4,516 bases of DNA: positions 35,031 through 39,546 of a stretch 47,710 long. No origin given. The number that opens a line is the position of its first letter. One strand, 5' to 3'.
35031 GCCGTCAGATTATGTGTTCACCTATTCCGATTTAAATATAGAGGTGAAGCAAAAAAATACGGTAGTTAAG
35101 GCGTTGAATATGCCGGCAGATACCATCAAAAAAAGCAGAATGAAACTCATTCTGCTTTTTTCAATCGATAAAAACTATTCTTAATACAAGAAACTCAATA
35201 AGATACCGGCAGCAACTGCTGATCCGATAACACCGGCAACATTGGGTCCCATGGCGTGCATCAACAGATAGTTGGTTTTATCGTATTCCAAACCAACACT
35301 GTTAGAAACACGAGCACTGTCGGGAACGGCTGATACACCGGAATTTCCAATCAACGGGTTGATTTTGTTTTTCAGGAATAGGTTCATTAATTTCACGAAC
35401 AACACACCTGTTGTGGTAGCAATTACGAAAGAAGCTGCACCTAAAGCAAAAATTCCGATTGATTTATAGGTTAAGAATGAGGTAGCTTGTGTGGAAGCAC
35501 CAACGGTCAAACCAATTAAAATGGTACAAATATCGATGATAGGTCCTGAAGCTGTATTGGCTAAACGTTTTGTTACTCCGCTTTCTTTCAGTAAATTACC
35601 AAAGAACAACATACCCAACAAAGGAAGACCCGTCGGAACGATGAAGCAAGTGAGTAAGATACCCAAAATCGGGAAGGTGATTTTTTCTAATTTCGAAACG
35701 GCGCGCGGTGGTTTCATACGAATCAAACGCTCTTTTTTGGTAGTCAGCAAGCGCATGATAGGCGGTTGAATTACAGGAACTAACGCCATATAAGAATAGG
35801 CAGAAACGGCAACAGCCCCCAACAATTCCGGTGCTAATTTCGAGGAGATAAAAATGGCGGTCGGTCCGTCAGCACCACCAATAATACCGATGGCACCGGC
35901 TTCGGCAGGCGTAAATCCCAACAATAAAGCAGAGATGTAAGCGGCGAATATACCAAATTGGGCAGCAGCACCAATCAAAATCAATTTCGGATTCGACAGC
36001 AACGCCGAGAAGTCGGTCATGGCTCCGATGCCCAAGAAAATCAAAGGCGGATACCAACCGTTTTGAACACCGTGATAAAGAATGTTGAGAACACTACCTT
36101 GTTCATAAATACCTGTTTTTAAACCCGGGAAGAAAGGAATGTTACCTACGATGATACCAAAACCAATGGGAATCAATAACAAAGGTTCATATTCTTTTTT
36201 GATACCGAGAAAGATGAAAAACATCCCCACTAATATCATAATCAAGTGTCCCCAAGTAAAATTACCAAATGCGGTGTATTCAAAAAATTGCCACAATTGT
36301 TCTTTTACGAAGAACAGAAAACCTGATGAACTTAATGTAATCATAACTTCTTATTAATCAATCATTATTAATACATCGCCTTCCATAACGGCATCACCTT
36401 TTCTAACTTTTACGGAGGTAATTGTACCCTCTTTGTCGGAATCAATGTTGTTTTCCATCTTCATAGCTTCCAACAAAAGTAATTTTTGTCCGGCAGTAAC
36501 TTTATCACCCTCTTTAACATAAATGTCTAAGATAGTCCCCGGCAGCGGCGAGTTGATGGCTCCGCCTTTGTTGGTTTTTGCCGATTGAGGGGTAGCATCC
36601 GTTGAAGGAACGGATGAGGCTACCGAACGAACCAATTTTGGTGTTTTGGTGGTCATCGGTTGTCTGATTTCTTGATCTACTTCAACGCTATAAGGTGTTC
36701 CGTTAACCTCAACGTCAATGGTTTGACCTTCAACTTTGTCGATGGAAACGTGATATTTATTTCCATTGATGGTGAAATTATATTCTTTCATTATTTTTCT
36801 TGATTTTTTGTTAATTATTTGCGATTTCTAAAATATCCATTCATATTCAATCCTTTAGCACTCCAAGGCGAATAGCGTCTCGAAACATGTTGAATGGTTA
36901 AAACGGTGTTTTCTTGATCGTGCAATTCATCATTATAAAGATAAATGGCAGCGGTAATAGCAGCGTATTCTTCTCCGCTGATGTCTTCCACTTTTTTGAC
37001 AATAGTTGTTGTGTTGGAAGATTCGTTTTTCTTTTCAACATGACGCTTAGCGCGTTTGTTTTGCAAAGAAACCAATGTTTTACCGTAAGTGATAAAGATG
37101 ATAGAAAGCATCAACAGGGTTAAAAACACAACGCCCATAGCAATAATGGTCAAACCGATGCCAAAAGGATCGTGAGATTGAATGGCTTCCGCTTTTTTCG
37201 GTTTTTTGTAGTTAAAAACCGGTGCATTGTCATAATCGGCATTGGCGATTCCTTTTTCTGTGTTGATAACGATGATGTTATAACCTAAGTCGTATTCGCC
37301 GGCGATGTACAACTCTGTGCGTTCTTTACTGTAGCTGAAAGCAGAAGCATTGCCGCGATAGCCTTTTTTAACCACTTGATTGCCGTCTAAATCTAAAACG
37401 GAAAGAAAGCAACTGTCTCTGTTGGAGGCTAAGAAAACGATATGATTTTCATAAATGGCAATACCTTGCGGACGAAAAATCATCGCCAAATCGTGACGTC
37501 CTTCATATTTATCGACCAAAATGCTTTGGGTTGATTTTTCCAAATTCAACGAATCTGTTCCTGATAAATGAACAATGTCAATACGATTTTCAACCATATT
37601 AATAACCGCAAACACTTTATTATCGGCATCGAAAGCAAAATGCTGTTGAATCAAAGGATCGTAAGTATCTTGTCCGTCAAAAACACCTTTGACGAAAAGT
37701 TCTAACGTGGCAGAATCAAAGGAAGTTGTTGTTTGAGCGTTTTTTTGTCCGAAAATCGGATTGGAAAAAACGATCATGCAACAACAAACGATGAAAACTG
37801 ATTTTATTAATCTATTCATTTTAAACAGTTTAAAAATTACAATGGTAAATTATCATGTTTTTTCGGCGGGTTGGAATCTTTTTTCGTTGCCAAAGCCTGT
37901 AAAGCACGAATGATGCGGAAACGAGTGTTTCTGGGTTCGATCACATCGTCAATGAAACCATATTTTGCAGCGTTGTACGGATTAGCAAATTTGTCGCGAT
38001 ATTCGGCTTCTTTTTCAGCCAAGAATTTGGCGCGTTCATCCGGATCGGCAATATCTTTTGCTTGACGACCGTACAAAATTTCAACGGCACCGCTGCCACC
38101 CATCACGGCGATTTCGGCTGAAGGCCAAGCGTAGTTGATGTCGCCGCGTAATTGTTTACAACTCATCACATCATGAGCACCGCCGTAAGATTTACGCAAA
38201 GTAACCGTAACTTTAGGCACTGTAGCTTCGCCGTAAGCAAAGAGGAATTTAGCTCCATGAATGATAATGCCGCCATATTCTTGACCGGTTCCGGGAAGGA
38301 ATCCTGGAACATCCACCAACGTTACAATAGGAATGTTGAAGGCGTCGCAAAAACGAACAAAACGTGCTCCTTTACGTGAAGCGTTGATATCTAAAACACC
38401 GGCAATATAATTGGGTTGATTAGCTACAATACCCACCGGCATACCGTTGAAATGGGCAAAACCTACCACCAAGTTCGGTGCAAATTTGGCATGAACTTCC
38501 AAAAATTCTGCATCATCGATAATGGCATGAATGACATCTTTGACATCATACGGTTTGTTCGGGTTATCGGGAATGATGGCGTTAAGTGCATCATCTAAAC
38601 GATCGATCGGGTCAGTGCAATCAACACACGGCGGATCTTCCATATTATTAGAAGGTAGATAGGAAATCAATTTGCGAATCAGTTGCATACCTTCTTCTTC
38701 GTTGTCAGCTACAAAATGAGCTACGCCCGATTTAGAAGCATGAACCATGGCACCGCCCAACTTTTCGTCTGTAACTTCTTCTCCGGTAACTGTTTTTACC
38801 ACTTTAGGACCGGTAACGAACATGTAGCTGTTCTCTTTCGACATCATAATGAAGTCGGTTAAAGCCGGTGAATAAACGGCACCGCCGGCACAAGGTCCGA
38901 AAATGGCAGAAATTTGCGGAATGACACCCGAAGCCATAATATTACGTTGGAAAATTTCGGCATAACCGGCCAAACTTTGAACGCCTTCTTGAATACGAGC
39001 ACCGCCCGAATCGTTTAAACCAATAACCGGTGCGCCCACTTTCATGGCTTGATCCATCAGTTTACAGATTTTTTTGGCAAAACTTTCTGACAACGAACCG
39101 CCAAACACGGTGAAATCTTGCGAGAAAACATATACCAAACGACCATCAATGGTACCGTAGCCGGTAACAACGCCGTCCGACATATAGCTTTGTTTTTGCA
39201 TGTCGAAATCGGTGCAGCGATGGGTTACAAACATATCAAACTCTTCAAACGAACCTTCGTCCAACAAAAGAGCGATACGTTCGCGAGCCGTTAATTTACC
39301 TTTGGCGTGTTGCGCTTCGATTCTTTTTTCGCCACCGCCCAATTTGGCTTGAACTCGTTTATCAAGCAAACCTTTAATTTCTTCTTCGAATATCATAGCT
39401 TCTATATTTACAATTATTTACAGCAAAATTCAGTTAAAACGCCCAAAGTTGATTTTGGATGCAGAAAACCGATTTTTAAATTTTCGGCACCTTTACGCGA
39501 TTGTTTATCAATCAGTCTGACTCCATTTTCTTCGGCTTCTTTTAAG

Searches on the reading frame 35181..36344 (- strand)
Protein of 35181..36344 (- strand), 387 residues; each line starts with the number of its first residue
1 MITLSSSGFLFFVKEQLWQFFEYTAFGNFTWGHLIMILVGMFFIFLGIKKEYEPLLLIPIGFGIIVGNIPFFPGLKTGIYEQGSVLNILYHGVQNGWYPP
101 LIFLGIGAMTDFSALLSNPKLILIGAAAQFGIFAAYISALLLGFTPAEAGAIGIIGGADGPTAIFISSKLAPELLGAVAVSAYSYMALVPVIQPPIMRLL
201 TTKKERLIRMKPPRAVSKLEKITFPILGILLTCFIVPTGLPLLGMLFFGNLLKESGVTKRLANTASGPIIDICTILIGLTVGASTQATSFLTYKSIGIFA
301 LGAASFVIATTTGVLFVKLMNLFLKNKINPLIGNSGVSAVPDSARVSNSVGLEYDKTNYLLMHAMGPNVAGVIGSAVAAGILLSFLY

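Call 6: search_protein_families(library=pfam, proteins=[window:35181-36344:-], max_evalue=0.01)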
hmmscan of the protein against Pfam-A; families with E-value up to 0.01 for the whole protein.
window:35181-36344:- (387 aa): 1 family
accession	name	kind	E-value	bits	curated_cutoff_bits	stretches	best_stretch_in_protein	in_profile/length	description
PF03977.18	OAD_beta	-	2.5e-153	510.6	31.6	1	33-386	2-349/349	Na+-transporting oxaloacetate decarboxylase beta subunit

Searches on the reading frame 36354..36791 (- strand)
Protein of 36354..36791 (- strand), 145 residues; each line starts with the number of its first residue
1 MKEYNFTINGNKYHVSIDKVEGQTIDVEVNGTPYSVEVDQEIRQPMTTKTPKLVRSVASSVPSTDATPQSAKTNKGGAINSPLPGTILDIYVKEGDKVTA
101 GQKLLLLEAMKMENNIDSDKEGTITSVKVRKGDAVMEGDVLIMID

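Call 6: search_protein_families(library=pfam, proteins=[window:36354-36791:-], max_evalue=0.01)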
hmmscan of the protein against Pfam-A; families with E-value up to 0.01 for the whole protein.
window:36354-36791:- (145 aa): 7 families
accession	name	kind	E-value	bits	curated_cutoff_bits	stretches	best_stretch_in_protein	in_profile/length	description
PF00364.28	Biotin_lipoyl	-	2.9e-19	69.1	22.1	1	79-144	3-73/73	Biotin-requiring enzyme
PF13533.13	Biotin_lipoyl_2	-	1.4e-14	53.9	29.8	2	79-105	3-29/32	Biotin-lipoyl like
PF16576.10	HlyD_D23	-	8.8e-07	28.9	30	0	113-144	108-139/214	Barrel-sandwich domain of CusB or HlyD membrane-fusion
PF13437.12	HlyD_3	-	0.00011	23.3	22.2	0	79-105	2-28/106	HlyD family secretion protein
PF05896.17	NQRA_N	-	0.00027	21.5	25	0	78-127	30-78/94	NqrA N-terminal barrel-sandwich hybrid domain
PF03793.24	PASTA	-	0.00029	21.2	23.2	0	80-106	33-60/64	PASTA domain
PF00358.26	PTS_EIIA_1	-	0.00051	20.2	27.2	0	83-115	79-111/127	phosphoenolpyruvate-dependent sugar phosphotransferase system, EIIA 1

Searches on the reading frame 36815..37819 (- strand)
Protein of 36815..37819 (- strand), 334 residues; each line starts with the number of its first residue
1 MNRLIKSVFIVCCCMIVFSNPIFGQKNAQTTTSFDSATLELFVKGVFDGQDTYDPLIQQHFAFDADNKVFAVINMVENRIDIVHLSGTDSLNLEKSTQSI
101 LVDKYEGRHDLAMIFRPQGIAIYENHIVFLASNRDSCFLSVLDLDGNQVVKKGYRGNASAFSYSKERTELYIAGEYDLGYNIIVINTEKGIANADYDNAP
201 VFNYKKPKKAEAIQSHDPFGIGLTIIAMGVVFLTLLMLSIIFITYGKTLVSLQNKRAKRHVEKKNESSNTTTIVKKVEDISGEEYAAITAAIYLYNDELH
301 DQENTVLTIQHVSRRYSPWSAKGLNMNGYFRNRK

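Call 6: search_protein_families(library=pfam, proteins=[window:36815-37819:-], max_evalue=0.01)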
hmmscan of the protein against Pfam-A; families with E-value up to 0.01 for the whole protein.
window:36815-37819:- (334 aa): 2 families
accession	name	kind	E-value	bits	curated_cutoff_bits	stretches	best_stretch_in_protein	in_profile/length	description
PF04277.18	OAD_gamma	-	1.2e-12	48.8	27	1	220-295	3-75/76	Oxaloacetate decarboxylase, gamma chain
PF15957.10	Comm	-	0.0026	18.4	27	0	225-304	9-88/110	Commissureless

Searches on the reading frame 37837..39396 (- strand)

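Call 6: search_protein_families(library=pfam, proteins=[window:37837-39396:-], max_evalue=0.01)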
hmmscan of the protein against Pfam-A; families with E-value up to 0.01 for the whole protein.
window:37837-39396:- (519 aa): 2 families
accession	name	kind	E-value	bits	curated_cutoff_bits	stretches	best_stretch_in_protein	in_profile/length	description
PF01039.27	Carboxyl_trans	-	7.6e-201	668.4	22.3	1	29-517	2-493/493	Carboxyl transferase domain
PF03255.19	ACCA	-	8.5e-14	51.9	23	2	277-407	61-201/310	Acetyl co-enzyme A carboxylase carboxyltransferase-like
